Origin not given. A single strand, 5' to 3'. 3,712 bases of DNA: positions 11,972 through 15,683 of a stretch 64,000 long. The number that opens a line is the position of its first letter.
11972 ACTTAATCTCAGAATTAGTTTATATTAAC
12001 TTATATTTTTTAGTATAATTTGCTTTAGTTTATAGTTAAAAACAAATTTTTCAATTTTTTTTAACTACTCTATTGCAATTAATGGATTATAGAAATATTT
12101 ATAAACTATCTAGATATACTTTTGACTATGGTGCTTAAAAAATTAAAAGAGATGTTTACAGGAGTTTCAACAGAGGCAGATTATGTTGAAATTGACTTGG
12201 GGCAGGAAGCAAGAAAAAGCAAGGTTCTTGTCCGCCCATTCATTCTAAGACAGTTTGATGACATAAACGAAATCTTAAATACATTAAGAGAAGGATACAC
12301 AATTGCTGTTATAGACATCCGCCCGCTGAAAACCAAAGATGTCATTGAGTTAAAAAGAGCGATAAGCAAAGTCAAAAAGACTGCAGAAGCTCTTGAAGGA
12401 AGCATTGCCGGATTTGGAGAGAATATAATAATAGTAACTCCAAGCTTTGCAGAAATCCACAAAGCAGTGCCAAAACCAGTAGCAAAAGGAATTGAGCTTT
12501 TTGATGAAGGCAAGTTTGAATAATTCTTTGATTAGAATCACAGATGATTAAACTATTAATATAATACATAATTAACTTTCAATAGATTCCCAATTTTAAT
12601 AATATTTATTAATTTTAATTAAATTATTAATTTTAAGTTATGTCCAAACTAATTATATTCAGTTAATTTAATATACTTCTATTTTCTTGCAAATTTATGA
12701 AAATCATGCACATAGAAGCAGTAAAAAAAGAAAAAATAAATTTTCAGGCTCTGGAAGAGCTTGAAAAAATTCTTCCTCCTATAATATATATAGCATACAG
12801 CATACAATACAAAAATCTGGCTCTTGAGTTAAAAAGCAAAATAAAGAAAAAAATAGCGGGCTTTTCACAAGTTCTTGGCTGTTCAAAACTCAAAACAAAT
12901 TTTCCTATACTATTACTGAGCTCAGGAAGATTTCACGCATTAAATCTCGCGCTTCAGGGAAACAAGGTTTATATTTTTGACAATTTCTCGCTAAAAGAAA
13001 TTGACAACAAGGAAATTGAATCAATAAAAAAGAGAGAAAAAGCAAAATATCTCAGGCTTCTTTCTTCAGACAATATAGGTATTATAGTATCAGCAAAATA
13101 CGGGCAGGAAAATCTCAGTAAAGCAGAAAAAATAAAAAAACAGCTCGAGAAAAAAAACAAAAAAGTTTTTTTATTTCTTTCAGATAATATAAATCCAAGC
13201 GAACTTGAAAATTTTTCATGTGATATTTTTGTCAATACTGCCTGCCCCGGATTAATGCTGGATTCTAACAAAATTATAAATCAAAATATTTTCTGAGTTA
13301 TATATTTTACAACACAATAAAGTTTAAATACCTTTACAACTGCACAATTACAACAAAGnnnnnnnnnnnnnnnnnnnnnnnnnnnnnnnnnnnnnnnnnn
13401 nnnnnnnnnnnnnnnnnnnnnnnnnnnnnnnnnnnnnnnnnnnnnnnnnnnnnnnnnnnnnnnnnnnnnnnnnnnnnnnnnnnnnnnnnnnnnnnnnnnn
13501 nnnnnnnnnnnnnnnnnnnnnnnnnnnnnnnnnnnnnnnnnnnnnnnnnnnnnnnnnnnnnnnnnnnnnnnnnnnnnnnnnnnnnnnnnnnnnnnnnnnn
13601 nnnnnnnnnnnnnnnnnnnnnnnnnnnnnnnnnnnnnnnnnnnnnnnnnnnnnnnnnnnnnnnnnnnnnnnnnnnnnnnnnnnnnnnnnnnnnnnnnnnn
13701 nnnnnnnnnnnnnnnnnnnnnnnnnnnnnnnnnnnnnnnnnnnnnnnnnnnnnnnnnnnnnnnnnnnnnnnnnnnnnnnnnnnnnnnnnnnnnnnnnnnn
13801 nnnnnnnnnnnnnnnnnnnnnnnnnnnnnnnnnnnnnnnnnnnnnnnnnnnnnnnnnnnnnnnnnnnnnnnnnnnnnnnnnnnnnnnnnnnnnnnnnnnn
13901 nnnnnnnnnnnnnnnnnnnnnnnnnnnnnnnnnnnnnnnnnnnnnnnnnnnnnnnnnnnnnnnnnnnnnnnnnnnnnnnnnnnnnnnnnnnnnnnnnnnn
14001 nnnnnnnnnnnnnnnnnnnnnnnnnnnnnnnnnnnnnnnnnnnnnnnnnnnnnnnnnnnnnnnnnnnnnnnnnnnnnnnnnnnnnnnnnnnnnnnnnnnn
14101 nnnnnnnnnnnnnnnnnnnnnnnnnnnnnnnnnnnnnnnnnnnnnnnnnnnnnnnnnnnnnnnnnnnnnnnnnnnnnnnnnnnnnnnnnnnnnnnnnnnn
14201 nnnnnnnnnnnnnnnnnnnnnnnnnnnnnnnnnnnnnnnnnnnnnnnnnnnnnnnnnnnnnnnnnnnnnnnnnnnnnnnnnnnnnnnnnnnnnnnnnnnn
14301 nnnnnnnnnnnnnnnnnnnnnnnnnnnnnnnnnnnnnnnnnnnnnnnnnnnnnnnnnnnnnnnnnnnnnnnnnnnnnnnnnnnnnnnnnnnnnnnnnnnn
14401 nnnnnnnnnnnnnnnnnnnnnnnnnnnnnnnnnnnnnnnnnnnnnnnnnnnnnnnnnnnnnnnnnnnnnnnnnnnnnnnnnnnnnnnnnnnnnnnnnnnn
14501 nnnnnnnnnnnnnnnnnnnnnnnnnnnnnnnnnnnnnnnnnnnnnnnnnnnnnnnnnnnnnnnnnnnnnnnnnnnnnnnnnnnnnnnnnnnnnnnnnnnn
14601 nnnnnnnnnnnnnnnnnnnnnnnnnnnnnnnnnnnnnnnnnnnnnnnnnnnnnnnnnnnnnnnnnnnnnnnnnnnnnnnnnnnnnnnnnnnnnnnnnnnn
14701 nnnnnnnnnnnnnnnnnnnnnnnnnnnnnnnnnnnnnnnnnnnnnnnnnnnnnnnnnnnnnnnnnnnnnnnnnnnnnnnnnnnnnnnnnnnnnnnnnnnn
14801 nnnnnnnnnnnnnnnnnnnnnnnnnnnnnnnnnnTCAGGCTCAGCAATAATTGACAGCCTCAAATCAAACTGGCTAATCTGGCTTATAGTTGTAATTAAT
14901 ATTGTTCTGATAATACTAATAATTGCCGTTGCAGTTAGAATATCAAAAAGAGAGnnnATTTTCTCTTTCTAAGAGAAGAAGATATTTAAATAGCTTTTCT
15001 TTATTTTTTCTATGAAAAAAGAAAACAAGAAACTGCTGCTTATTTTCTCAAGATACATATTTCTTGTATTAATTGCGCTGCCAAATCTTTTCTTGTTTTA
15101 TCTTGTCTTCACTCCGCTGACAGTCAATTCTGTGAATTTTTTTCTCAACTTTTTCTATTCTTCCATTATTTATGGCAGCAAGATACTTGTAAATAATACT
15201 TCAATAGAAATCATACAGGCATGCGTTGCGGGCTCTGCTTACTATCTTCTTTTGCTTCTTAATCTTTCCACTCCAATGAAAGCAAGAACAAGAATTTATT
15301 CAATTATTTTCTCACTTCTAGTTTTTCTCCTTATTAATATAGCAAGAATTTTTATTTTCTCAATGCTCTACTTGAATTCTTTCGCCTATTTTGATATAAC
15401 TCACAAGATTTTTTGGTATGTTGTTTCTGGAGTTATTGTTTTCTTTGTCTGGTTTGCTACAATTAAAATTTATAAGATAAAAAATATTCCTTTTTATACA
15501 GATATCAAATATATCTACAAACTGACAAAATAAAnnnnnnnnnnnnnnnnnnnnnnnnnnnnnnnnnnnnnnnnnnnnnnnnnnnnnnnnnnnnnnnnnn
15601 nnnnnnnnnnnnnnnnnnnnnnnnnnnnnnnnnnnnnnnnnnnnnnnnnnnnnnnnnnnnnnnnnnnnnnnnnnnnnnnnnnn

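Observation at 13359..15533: Archaeosortase/exosortase-like small membrane protein next to a surface protein with a C-terminal TM + basic sorting-like signal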

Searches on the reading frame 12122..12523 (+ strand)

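Call 19: search_protein_families(library=pfam, proteins=[window:12122-12523:+], max_evalue=0.01)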
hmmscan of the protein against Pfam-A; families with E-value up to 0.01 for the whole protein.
window:12122-12523:+ (133 aa): 1 family
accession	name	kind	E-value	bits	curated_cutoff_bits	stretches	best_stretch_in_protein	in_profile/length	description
PF04472.17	SepF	-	9.1e-11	42.3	27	1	42-112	6-72/72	Cell division protein SepF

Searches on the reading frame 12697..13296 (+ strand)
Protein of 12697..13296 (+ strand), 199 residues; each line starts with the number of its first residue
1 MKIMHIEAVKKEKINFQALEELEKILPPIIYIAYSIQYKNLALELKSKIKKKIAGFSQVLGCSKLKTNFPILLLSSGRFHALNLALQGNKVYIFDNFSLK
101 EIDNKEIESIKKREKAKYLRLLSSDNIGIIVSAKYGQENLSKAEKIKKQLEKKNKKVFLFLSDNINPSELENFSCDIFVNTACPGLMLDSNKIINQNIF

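Call 3: search_protein_families(library=ncbifam, proteins=[window:12697-13296:+], max_evalue=1)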
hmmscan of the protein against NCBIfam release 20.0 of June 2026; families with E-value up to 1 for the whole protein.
window:12697-13296:+ (199 aa): 5 families
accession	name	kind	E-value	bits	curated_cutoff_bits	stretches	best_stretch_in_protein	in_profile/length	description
TIGR03682.1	arCOG04112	equivalog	1.5e-31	109.8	202.8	1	2-195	72-283/308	diphthamide biosynthesis enzyme Dph2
TIGR00322.1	diphth2_R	domain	3.3e-30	105.6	35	1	28-192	118-304/320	diphthamide biosynthesis enzyme Dph1/Dph2 domain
TIGR00272.1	DPH2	equivalog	0.00049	18.9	184.05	1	90-191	245-351/497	diphthamide biosynthesis protein 2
NF005989.0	PRK08105.1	equivalog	0.083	12.8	160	1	126-166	3-42/149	flavodoxin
NF050149.1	RiPP_bind_ApyI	equivalog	0.1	11.9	200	1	119-171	68-120/260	RiPP maturation protein ApyI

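Call 4: search_protein_families(library=pfam, proteins=[window:12697-13296:+], max_evalue=1)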
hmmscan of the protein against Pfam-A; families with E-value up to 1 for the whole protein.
window:12697-13296:+ (199 aa): 2 families
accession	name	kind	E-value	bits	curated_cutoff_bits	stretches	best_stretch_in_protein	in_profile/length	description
PF01866.22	Diphthamide_syn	-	1.9e-30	106.8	33.2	1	17-190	78-274/302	Putative diphthamide synthesis protein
PF11472.13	DUF3206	-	0.017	15.8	23.7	1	118-180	52-113/128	Protein of unknown function (DUF3206)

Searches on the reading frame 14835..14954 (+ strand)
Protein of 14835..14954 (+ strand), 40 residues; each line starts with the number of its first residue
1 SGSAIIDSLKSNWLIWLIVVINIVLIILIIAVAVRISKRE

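Call 47: find_related_loci(query=A3, collection=metagenome_contigs, flank=5000)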
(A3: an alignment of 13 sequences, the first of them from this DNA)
Query A3 (40 aa) in metagenome_contigs; peptide patterns used: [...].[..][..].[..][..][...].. (x = any residue, [..] = any of these).
600 stretches matched a pattern, but none encodes a relative of the query by tblastn (E <= 1e-3).

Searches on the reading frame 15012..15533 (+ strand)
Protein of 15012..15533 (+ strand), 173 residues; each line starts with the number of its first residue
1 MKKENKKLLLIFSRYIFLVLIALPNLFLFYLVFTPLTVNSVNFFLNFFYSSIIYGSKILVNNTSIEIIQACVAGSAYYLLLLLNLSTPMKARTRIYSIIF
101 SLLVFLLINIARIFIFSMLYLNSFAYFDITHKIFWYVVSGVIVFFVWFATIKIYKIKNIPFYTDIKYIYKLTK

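Call 3: search_protein_families(library=ncbifam, proteins=[window:15012-15533:+], max_evalue=1)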
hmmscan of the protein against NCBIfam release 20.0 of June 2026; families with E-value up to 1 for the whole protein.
window:15012-15533:+ (173 aa): 8 families
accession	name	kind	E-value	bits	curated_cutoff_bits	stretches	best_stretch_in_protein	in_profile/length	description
NF033505.2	paceosortase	exception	8.6e-59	198.4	80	1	11-171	4-165/167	pacearchaeosortase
TIGR04124.1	archaeo_artE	exception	9.2e-07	29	95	1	3-155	2-152/153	archaeosortase family protein ArtE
TIGR04178.1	exo_archaeo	signature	5e-06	26.7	23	1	65-148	1-90/97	exosortase/archaeosortase family protein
NF046081.1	exosort_XrtX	exception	3.9e-05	23.6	170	1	58-155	65-163/168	exosortase X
NF045528.1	heimosortase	equivalog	0.00012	22.1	130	1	60-138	81-159/199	heimdallarchaeosortase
TIGR04175.1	archaeo_artD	exception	0.0035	17.3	125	1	14-159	4-147/150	archaeosortase D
TIGR04300.1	exosort_XrtM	exception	0.025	15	125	1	22-150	10-142/150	exosortase family protein XrtM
TIGR04177.1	exosort_XrtH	exception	0.17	11.9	86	1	39-152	37-153/158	exosortase H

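Call 4: search_protein_families(library=pfam, proteins=[window:15012-15533:+], max_evalue=1)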
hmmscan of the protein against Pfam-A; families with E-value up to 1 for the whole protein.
window:15012-15533:+ (173 aa): 0 families

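Call 7: find_homologous_proteins(query=window:15012-15533:+, max_evalue=0.001)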
Query window:15012-15533:+ (173 aa): 358 proteins with E <= 0.001 among 579 candidates; the best 120 are listed.
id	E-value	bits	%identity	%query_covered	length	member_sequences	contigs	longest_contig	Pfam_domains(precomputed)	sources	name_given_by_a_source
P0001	2.8e-98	345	100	100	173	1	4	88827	-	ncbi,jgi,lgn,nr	ncbi:pacearchaeosortase [Candidatus Pacearchaeota archaeon]|nr:pacearchaeosortase [Candidatus Pacear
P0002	2.4e-88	313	88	100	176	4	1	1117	-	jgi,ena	-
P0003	9.5e-62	226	64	99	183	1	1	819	-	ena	-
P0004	4.3e-61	224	66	97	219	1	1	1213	-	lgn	-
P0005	8.2e-61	223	63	100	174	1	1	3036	-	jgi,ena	-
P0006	8.4e-61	223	69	87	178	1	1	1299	PF09721.16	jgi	-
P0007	9.2e-61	223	64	99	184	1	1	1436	-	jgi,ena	-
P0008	2.5e-59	218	65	96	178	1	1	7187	PF09721.16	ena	-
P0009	3.5e-59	218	61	100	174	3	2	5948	-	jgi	-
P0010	5.4e-59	217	63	97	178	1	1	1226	PF09721.16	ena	-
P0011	1.8e-58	215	61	100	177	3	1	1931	-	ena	-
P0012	5.3e-58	214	62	100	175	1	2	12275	-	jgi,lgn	jgi:exosortase/archaeosortase family protein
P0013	7.2e-58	213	63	100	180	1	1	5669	-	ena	-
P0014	1.4e-57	213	62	97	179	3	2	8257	-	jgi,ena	-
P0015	1.4e-57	213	58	100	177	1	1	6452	PF09721.16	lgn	-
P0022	8.0e-53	197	58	100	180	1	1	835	PF09721.16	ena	-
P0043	1.0e-45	174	56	94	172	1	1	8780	PF09721.16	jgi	-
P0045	1.2e-45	174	59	99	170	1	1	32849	PF09721.16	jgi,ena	-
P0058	1.1e-44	171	52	87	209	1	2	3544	PF09721.16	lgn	-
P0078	8.9e-44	168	52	98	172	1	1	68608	PF09721.16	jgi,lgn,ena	-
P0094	4.8e-43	165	52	98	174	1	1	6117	PF09721.16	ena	-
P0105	1.3e-42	164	51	98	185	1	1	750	PF09721.16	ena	-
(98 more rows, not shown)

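Call 12: find_related_loci(query=A1, collection=genome_contigs, flank=8000)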
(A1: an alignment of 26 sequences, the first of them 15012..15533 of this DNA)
Query A1 (173 aa) in genome_contigs; peptide patterns used: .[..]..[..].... (x = any residue, [..] = any of these).
324 stretches matched a pattern; 321 encode a relative of the query (tblastn E <= 1e-3); the best 80 are kept; 80 distinct loci.
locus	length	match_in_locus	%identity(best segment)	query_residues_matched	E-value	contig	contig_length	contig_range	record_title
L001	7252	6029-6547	62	1-173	4e-62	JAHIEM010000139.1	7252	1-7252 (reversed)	MAG: Nanoarchaeota archaeon isolate KR11_0.1_MetaG.mb.19 KR11_0.1_MetaG.mb.19_k141_1224316, whole genome shotgun sequenc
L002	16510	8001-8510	52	4-173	2e-53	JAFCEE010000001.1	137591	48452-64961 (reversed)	Candidatus Pacearchaeota archaeon isolate Meg22_1012_Bin_283 Meg22_1012_Bin_283_scaffold_326, whole genome shotgun seque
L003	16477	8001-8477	56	14-170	3e-53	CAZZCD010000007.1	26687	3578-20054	MAG TPA_asm: Candidatus Woesearchaeota archaeon isolate SRP068000_co1_158 genome assembly, contig: NODE_2135_length_2668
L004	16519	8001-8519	54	1-170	7e-53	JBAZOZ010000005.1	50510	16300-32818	MAG: Candidatus Pacearchaeota archaeon isolate SO_2017_SWC_18 scaffold_633_c1_LP-4_2017, whole genome shotgun sequence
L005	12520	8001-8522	56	2-170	4e-53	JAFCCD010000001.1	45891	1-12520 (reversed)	MAG: Nanoarchaeota archaeon isolate AB_1215_Bin_163 AB_1215_Bin_163.fna_scaffold_515, whole genome shotgun sequence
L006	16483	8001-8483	57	14-173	1e-52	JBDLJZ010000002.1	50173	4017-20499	MAG: Nanoarchaeota archaeon isolate MAG119 MAG119_2, whole genome shotgun sequence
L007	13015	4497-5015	53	1-170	1e-51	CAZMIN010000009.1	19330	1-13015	MAG TPA_asm: Candidatus Woesearchaeota archaeon isolate binchicken_co85_65 genome assembly, contig: NODE_1594_length_193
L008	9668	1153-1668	54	1-170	2e-51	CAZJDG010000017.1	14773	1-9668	MAG TPA_asm: Candidatus Woesearchaeota archaeon isolate binchicken_co85_60 genome assembly, contig: NODE_2180_length_147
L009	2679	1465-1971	51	3-170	2e-51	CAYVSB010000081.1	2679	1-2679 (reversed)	MAG TPA_asm: Candidatus Woesearchaeota archaeon isolate SRP050083_co2_409 genome assembly, contig: NODE_42420_length_267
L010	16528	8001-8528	54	1-173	2e-50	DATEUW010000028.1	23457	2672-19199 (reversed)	MAG TPA_asm: Candidatus Nanoarchaeia archaeon isolate SMAG_U8351 k141_866830, whole genome shotgun sequence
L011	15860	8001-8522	50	1-173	4e-50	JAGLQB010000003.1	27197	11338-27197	MAG: Candidatus Pacearchaeota archaeon isolate RS_8_33 ROV157_8.bin.33.fa_3, whole genome shotgun sequence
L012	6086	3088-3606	51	1-170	6e-50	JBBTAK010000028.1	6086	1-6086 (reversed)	MAG: Nanoarchaeota archaeon isolate H43-bin094_1 H43_bin094_1_000000000028, whole genome shotgun sequence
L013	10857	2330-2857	49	1-173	4e-50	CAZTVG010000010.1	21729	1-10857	MAG TPA_asm: Candidatus Woesearchaeota archaeon isolate binchicken_co202_56 genome assembly, contig: NODE_392_length_217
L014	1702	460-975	51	1-170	3e-51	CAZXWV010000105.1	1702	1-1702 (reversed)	MAG TPA_asm: Candidatus Woesearchaeota archaeon isolate SRP050083_co2_138 genome assembly, contig: NODE_85765_length_170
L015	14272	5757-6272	54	1-170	1e-49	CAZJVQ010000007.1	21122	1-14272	MAG TPA_asm: Candidatus Woesearchaeota archaeon isolate binchicken_co136_21 genome assembly, contig: NODE_1111_length_21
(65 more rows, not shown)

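Call 13: search_solved_structures(query=A1, max_evalue=1)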
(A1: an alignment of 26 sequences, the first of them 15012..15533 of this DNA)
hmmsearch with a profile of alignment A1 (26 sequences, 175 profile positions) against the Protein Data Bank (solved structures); distinct sequences matched with E-value up to 1: 0.

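Call 30: search_protein_families(library=pfam, alignment_id=A1, max_evalue=0.01)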
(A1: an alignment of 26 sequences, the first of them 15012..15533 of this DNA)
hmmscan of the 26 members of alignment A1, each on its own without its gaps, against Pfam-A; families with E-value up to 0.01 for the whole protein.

A. member 1, window:15012-15533:+ (173 aa): 0 families

B. families by the number of members that match (of 26 scanned): 1 family
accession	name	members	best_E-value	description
PF09721.15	Exosortase_EpsH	8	1.7e-05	Transmembrane exosortase (Exosortase_EpsH)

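Call 34: predict_structure(alignment_id=A1)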
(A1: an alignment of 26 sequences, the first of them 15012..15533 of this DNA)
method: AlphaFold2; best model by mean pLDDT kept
length: 173 residues; sequences in the alignment: 26
mean_pLDDT: 87.7   pTM: 0.77
mean pLDDT of the five models: 87.7, 85.6, 85.5, 85.4, 85.3
residues with pLDDT >= 90: 85; 70-90: 86; 50-70: 2; < 50: 0
segments of 3 or more residues with pLDDT < 50: none
pLDDT, mean of each block of 10 residues (from residue 1): 78 81 78 92 93 90 86 85 87 93 94 93 92 89 93 84 84 79
secondary structure, 60 per line:
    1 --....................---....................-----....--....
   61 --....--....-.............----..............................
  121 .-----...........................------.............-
elements in order: H3-22 H26-45 E51-54 E57-60 E63-66 H69-72 H74-86 H91-121 H127-153 H160-172

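Call 39: fold_search(model_id=the predicted structure, library=pdb)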
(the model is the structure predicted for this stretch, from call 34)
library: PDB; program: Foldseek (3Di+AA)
matches with E <= 10: 70; with E <= 0.001: 0
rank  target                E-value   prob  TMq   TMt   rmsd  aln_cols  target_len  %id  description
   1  3ro5_B                1.3e+00  0.03  0.09  0.05  13.9        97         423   13  Crystal structure of influenza A virus nucleoprotein with ligand (released 2011-09-14)
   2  9gas_A                1.6e+00  0.03  0.09  0.05  13.8       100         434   11  Focused reconstruction on strand 2 of the influenza A RNP-like particle double-stranded assembled with a 18-mer RNA. (released 2025-01-15)
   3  9gat_J                1.6e+00  0.03  0.09  0.05  13.8       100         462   11  CryoEM structure of the antiparallel double-stranded influenza A RNP-like particle with a 18-mer RNA. (released 2025-01-15)
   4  9bwz_A                2.7e+00  0.02  0.09  0.05  14.6        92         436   14  Structure of influenza A RNP, 4xNP local reconstruction, class 3 (released 2025-05-14)
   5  4brb_A                2.9e+00  0.21  0.30  0.41   5.6        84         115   15  Crystal structure of the integral membrane enzyme DgkA-ref, delta 7 (released 2014-06-18)
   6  9qvm_J                2.9e+00  0.03  0.14  0.05  12.1       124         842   14  Cryo-EM reconstruction of the NEDD1 anchor protein and CDK5RAP2 bound to the gamma-tubulin ring complex (released 2025-05-21)
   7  7bmh_B                3.2e+00  0.06  0.22  0.17  18.5       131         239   17  Crystal structure of a light-driven proton pump LR (Mac) from Leptosphaeria maculans (released 2021-07-07)
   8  8caz_G                3.4e+00  0.02  0.11  0.13  12.2        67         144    9  empty 30S head (released 2023-07-26)
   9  9ouc_A                3.4e+00  0.02  0.09  0.04  11.5        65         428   12  Influenza A Virus Nucleoprotein(8-498)NP complex with 5-(4-(morpholinomethyl)phenyl)-2-oxo-6-(trifluoromethyl)-1,2-dih (released 2025-08-06)
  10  3ze3_D                3.6e+00  0.23  0.32  0.46   4.9        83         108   16  Crystal structure of the integral membrane diacylglycerol kinase - delta7 (released 2013-05-22)
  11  7u55                  3.6e+00  0.02  0.18  0.15  20.9       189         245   13  Crystal structure of Thermoplasmatales archaeon heliorhodopsin at pH 4.5 (released 2022-09-07)
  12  5b7b_C                3.8e+00  0.02  0.09  0.05  13.9        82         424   13  Crystal structure of Nucleoprotein-nucleozin complex (released 2016-07-06)
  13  3rkl_A                4.1e+00  0.04  0.16  0.27  11.1        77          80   14  The crystal structure of A81 from Sulfolobus Turreted Icosahedral Virus (released 2012-05-09)
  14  3ze5_C                4.3e+00  0.18  0.31  0.45   5.0        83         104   16  Crystal structure of the integral membrane diacylglycerol kinase - delta4 (released 2013-05-22)
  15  6jmk_A                4.3e+00  0.02  0.12  0.15  13.1        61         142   11  Ribosomal protein S7 from Mycobacterium tuberculosis (released 2019-03-20)
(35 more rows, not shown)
